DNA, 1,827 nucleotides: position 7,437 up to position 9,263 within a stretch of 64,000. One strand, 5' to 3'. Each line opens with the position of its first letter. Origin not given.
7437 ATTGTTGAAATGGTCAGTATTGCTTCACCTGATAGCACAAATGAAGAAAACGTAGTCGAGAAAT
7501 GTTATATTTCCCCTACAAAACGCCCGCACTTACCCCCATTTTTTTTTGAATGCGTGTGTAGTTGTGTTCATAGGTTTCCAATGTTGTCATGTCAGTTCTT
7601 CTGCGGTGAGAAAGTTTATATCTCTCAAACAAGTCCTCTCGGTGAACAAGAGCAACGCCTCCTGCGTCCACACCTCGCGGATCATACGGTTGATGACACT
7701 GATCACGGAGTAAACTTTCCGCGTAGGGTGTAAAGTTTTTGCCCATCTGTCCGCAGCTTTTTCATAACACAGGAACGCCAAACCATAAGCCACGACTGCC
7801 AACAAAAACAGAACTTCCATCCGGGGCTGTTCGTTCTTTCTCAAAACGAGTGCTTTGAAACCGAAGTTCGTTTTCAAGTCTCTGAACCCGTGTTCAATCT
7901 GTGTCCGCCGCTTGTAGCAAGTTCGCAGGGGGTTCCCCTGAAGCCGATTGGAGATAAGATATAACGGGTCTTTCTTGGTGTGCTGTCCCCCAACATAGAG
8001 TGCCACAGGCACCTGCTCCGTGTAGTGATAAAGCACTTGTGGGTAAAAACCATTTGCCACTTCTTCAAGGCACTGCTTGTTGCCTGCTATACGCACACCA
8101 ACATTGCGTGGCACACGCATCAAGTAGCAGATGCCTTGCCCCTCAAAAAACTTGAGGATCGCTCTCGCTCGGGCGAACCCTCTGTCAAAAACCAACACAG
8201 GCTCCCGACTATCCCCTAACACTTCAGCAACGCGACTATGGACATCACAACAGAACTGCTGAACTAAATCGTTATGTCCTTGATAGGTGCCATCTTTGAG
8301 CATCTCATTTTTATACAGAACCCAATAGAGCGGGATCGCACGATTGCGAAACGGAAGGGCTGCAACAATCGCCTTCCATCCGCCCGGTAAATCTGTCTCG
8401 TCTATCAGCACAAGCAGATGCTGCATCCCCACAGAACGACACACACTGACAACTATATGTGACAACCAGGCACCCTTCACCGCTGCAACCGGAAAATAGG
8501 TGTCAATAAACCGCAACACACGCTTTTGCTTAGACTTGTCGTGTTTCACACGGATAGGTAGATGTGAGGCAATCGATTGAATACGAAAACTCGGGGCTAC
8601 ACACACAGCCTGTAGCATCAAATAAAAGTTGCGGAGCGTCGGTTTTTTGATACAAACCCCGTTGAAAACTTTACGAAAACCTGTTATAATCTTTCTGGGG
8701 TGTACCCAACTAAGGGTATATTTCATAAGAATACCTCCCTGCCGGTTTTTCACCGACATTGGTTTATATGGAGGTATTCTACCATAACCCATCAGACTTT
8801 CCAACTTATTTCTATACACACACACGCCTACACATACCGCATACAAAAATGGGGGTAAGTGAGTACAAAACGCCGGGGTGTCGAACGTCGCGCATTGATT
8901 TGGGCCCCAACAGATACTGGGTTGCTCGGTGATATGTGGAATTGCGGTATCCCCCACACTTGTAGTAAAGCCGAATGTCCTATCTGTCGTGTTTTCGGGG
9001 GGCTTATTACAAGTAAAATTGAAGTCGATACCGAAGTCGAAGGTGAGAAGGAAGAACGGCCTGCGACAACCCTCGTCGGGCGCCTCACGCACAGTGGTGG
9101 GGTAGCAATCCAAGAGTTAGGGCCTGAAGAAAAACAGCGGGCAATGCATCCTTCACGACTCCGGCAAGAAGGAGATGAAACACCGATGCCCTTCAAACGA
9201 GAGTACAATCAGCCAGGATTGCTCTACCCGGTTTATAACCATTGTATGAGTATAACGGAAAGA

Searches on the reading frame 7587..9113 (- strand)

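Call 5: search_protein_families(library=ncbifam, proteins=[window:7587-9113:-], max_evalue=0.001)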
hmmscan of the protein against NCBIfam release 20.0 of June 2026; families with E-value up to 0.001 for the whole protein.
window:7587-9113:- (508 aa): 5 families
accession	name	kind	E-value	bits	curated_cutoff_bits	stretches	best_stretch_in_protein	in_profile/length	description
NF033591.1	transpos_IS4_2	equivalog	2.6e-30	105.7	152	1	178-487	3-323/340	IS4 family transposase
NF033592.1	transpos_IS4_1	equivalog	1.9e-08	33.8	115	1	302-445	175-327/332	IS4 family transposase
NF033559.2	transpos_IS1634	equivalog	6e-08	32.1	100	1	398-466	377-442/483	IS1634 family transposase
NF049999.1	transpos_IS701_3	equivalog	7.8e-05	21.7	170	1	379-472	292-384/412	IS701 family transposase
NF033540.2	transpos_IS701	equivalog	9.3e-05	21.9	150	0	383-425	296-340/363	IS701 family transposase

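Call 6: search_protein_families(library=pfam, proteins=[window:7587-9113:-], max_evalue=0.001)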
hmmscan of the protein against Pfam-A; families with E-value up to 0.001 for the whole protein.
window:7587-9113:- (508 aa): 1 family
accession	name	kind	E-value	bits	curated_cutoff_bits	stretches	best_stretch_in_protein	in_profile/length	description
PF01609.27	DDE_Tnp_1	-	1.4e-11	45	23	1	303-439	76-196/200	Transposase DDE domain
